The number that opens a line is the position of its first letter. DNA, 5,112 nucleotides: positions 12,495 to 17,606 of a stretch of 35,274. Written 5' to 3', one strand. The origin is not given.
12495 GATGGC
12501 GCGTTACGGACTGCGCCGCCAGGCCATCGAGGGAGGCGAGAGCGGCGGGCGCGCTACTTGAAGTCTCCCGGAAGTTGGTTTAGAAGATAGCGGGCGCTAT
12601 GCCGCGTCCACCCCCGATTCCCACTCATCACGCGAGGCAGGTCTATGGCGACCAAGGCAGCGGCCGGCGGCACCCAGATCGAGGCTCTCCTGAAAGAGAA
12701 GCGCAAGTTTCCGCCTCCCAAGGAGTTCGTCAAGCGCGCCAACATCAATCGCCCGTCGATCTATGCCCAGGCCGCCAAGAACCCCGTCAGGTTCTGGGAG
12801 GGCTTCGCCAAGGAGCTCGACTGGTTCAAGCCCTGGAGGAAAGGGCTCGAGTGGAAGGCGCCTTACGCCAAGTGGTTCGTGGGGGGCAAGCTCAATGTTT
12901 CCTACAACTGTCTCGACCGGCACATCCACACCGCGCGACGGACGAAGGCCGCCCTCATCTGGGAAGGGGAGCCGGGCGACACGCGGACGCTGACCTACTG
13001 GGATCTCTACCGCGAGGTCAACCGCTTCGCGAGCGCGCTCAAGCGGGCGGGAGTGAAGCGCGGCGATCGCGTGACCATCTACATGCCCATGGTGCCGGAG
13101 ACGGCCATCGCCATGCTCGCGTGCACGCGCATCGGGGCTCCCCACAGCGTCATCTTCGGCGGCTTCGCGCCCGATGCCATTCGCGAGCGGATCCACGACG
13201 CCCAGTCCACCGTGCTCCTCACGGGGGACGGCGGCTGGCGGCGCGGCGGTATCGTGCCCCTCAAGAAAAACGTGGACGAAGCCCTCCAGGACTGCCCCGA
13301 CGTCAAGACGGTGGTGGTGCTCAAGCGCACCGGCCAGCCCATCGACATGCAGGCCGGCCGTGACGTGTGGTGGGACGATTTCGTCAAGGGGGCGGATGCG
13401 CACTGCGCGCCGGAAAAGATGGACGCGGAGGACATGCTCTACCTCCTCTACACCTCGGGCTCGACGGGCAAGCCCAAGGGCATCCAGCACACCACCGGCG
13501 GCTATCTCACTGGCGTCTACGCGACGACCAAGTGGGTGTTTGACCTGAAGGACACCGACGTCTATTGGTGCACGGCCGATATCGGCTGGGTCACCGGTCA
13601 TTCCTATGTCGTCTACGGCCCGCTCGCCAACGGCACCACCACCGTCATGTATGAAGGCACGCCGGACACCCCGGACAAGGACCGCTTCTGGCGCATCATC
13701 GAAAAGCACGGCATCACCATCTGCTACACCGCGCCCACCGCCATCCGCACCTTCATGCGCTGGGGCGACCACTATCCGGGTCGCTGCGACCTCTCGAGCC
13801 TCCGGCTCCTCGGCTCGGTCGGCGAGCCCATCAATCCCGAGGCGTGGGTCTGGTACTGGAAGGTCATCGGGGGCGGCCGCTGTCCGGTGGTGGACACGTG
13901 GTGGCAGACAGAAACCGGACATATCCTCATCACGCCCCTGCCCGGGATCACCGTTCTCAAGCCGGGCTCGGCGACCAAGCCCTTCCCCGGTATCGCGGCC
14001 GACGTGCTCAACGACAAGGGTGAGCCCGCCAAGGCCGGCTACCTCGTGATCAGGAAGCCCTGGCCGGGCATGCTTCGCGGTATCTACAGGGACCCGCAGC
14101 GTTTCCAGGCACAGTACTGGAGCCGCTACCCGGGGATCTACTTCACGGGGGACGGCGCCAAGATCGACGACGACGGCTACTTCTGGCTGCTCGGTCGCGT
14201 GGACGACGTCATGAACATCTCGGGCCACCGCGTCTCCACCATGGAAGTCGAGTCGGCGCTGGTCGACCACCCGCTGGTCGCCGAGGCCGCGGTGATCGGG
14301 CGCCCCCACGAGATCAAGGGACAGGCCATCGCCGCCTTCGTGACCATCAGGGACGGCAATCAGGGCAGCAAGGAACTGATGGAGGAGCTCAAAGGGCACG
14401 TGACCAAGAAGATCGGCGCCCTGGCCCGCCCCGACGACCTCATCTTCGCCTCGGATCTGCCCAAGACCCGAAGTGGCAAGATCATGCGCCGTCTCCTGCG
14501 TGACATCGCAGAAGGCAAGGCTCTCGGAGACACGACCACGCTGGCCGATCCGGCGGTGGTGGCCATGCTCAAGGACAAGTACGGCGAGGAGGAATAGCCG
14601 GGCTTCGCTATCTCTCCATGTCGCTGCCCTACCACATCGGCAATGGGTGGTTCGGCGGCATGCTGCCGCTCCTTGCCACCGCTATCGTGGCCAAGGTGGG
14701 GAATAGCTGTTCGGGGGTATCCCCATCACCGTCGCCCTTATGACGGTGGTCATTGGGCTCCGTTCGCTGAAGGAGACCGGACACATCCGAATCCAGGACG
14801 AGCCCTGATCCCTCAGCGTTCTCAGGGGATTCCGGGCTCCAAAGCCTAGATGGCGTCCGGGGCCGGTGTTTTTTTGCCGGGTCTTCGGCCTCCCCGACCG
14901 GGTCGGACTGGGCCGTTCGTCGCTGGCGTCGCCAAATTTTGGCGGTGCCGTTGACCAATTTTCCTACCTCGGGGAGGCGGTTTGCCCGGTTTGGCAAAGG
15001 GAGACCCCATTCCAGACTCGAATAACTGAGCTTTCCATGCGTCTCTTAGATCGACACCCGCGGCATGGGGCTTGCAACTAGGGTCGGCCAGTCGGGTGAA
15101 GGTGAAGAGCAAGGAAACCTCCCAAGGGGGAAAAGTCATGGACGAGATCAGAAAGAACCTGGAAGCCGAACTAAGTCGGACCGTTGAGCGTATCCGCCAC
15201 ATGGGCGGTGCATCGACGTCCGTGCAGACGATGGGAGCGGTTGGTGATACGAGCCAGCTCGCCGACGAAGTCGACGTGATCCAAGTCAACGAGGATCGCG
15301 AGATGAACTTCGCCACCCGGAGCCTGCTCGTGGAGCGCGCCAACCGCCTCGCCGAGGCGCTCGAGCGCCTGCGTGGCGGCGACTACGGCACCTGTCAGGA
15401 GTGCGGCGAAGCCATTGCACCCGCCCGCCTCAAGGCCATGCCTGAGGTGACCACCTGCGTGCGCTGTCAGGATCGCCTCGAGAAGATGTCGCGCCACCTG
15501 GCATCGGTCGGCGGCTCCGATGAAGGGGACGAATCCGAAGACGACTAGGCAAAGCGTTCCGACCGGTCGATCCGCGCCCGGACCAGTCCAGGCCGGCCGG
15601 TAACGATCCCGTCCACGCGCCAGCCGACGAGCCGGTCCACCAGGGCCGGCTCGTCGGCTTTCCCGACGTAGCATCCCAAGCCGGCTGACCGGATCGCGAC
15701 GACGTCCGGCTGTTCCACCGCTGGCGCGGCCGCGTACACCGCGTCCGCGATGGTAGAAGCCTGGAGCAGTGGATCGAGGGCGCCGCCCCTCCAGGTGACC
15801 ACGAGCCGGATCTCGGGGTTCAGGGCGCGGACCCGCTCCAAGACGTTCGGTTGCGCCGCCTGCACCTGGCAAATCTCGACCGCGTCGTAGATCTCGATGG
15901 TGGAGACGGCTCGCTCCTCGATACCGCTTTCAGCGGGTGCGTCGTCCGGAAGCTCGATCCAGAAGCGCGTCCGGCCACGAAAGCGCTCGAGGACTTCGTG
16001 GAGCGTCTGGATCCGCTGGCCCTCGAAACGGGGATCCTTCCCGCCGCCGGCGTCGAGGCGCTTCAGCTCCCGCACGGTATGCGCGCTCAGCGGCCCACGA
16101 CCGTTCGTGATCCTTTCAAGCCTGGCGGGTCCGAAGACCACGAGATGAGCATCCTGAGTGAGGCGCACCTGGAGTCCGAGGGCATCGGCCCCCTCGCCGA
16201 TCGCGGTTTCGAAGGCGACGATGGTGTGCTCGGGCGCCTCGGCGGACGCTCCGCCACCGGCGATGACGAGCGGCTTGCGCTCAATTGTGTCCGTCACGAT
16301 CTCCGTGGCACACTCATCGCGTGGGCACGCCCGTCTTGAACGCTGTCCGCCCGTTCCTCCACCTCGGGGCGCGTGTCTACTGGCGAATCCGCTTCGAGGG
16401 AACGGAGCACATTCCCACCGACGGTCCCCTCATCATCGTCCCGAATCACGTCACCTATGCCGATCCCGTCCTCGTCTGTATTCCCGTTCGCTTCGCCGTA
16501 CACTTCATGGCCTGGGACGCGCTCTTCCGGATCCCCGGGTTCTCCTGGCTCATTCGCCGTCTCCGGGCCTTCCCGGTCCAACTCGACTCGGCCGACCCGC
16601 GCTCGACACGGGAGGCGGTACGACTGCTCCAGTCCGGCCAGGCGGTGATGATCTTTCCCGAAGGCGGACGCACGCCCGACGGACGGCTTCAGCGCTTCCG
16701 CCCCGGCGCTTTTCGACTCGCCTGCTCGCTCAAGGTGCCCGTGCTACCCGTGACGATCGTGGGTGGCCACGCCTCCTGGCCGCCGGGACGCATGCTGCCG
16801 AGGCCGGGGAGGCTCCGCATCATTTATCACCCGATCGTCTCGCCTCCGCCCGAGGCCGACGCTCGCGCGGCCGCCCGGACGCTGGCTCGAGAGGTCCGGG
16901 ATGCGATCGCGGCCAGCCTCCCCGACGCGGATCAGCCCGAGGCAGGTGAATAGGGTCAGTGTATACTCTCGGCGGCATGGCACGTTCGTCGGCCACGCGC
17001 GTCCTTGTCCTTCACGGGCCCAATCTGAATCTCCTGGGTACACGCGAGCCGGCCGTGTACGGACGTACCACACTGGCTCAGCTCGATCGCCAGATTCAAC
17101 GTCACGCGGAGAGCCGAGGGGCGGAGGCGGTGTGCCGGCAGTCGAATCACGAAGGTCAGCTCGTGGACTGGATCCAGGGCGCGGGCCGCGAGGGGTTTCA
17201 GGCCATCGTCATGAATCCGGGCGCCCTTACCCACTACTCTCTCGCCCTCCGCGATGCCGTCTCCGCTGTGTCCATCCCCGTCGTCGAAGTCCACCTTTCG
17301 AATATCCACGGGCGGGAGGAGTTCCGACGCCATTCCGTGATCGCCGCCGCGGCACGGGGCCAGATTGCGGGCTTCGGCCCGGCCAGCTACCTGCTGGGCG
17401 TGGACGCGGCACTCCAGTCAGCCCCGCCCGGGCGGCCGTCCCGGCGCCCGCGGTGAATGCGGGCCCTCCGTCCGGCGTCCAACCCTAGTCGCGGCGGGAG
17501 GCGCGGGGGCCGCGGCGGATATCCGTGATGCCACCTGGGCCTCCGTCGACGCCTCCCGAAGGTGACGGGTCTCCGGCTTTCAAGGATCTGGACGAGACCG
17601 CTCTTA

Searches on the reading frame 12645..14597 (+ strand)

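Call 8: search_protein_families(library=pfam, proteins=[window:12645-14597:+], max_evalue=0.001)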
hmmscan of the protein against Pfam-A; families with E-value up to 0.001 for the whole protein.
window:12645-14597:+ (650 aa): 3 families
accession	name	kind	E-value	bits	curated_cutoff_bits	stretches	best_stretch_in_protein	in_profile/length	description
PF00501.34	AMP-binding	-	1.7e-87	294.2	29.9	1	98-481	8-384/384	AMP-binding enzyme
PF13193.12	AMP-binding_C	-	5.2e-28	98.2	24.5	1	534-612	1-76/76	AMP-binding enzyme C-terminal domain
PF16177.11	ACAS_N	-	8.5e-20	70.8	27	1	39-89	4-55/55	Acetyl-coenzyme A synthetase N-terminus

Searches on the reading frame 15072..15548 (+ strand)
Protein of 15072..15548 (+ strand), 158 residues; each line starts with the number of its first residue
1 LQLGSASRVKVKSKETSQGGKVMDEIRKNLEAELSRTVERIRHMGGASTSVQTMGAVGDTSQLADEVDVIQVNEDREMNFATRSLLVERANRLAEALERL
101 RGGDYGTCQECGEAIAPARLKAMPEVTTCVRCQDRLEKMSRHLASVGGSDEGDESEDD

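Call 9: search_protein_families(library=pfam, proteins=[window:15072-15548:+], max_evalue=0.001)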
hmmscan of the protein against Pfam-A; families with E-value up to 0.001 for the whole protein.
window:15072-15548:+ (158 aa): 1 family
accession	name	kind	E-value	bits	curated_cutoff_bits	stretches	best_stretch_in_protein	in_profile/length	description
PF01258.23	zf-dskA_traR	-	5.7e-14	52.3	24.9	1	103-138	1-36/36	Prokaryotic dksA/traR C4-type zinc finger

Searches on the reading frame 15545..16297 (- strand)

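Call 9: search_protein_families(library=pfam, proteins=[window:15545-16297:-], max_evalue=0.001)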
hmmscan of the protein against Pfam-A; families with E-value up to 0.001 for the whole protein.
window:15545-16297:- (250 aa): 1 family
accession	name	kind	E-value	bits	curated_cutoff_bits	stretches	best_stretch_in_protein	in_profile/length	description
PF03009.23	GDPD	-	3.6e-24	86.6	23.6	1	16-237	3-243/244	Glycerophosphoryl diester phosphodiesterase family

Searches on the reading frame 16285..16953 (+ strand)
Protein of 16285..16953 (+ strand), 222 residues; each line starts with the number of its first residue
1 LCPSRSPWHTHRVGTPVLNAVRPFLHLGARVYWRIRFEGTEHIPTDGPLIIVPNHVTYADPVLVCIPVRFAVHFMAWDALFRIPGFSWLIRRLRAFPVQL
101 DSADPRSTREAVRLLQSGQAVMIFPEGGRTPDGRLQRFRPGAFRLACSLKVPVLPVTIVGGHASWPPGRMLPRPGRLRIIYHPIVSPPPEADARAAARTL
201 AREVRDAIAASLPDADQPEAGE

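Call 9: search_protein_families(library=pfam, proteins=[window:16285-16953:+], max_evalue=0.001)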
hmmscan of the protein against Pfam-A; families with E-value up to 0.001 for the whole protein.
window:16285-16953:+ (222 aa): 1 family
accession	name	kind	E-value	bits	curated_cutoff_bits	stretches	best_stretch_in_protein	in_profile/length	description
PF01553.26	Acyltransferase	-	1.9e-29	102.6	23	1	34-158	1-131/132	Acyltransferase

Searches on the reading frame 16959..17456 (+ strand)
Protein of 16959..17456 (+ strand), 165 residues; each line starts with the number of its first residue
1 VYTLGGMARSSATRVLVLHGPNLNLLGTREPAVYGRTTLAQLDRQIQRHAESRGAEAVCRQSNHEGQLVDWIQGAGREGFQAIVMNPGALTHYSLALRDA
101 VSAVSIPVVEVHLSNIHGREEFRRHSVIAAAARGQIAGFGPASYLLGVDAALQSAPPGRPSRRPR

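Call 9: search_protein_families(library=pfam, proteins=[window:16959-17456:+], max_evalue=0.001)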
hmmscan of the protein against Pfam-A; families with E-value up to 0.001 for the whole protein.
window:16959-17456:+ (165 aa): 1 family
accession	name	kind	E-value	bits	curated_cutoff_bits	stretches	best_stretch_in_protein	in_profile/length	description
PF01220.24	DHquinase_II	-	1.2e-57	194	23.3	1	14-151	1-137/138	Dehydroquinase class II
